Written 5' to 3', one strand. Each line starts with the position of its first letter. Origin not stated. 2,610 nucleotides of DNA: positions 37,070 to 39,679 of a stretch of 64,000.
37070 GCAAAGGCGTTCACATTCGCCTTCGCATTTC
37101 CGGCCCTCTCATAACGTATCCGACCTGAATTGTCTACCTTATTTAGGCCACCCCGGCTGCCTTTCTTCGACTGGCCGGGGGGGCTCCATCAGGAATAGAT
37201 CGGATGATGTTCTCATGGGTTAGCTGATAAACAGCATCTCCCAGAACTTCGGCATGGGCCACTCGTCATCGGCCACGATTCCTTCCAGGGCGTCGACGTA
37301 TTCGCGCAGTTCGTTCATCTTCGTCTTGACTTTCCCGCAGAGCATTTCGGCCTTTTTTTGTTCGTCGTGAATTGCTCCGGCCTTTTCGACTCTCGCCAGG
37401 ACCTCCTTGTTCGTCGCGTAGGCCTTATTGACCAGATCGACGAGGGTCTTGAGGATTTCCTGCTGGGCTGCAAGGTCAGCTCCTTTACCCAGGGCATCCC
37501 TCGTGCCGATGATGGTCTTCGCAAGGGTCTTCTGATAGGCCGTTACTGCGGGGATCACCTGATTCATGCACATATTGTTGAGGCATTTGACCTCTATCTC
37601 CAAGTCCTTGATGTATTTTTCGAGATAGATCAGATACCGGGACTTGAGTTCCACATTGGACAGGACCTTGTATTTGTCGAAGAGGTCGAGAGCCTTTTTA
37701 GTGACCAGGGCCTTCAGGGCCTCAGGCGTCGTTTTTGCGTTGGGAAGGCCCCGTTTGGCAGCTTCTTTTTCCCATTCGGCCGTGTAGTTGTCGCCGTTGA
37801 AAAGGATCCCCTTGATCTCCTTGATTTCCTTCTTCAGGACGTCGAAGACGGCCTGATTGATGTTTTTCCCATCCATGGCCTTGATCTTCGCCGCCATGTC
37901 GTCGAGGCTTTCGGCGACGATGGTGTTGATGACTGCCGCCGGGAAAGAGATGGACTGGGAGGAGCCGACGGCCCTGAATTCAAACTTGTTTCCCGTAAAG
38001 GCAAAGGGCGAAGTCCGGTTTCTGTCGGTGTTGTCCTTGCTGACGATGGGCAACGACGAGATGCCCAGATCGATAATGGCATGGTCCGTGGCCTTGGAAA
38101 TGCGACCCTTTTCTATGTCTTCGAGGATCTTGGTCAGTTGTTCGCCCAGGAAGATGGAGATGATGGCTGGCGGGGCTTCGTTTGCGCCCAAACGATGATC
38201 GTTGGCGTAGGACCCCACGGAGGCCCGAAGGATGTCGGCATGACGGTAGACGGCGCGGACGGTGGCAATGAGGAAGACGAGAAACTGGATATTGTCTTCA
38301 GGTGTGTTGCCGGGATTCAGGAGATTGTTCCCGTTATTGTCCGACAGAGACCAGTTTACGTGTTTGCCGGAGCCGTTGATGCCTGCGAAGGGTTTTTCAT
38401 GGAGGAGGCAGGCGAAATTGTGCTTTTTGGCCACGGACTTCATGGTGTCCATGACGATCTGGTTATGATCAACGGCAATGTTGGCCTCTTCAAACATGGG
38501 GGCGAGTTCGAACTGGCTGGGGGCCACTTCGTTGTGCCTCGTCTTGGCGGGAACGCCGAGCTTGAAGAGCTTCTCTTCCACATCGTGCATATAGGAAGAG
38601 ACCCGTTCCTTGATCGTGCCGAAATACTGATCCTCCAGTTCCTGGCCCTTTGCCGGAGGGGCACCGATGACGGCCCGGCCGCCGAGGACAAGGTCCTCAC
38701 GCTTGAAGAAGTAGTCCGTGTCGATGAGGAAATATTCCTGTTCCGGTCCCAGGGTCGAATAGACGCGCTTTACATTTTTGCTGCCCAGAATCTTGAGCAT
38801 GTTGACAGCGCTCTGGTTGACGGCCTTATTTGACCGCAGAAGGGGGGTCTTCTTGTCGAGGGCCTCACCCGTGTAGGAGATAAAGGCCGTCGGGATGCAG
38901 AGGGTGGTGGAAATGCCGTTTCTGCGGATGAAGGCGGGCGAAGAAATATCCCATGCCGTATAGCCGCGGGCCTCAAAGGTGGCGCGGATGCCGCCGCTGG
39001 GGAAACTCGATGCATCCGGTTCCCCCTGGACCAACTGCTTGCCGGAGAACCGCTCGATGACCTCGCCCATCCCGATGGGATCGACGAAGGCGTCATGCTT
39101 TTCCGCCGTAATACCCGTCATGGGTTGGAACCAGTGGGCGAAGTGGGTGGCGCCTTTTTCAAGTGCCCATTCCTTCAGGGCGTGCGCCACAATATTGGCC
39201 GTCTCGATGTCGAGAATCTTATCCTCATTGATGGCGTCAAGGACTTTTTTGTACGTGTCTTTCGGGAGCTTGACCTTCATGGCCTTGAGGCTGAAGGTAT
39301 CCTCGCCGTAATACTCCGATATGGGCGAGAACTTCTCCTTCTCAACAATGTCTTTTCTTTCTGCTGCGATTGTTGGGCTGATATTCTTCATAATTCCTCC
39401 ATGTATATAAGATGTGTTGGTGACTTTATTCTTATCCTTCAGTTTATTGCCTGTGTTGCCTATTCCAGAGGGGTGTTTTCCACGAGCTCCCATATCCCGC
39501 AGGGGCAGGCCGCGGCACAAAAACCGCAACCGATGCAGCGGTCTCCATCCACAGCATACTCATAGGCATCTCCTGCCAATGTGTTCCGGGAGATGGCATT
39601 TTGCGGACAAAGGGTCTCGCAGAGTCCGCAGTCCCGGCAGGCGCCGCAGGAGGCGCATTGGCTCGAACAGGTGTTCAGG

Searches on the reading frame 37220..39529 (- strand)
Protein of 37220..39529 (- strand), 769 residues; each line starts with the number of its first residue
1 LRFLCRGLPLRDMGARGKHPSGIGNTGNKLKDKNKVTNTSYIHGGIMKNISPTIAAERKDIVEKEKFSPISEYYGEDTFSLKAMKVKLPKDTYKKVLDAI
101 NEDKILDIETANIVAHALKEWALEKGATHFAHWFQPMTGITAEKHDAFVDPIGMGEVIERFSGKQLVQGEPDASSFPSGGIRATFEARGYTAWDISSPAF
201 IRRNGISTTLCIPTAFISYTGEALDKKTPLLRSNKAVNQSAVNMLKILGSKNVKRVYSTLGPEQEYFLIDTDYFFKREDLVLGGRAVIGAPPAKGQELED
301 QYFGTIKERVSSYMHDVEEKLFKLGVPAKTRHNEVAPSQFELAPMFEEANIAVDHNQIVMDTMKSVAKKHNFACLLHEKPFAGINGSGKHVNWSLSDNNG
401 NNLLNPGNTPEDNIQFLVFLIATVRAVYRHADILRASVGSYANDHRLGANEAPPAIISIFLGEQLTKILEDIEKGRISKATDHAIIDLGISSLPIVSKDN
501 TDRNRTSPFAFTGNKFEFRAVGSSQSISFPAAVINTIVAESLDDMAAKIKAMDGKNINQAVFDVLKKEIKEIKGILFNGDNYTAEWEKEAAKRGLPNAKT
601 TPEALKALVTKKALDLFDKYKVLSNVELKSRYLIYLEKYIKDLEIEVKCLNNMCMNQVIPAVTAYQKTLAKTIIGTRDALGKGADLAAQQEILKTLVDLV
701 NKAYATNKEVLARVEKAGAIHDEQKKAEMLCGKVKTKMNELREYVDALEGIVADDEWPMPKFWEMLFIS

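Call 72: search_protein_families(library=pfam, proteins=[window:37220-39529:-], max_evalue=0.000001)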
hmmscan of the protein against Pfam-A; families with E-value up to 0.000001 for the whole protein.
window:37220-39529:- (769 aa): 3 families
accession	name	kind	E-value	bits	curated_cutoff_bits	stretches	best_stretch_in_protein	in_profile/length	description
PF12437.13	GSIII_N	-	1.2e-76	256.3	25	1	71-233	2-160/160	Glutamine synthetase type III N terminal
PF18318.6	Gln-synt_C-ter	-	3.7e-43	146.5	22.7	1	560-674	1-115/118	Glutamine synthetase C-terminal domain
PF00120.29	Gln-synt_C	-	3.7e-21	76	24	1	258-441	22-202/344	Glutamine synthetase, catalytic domain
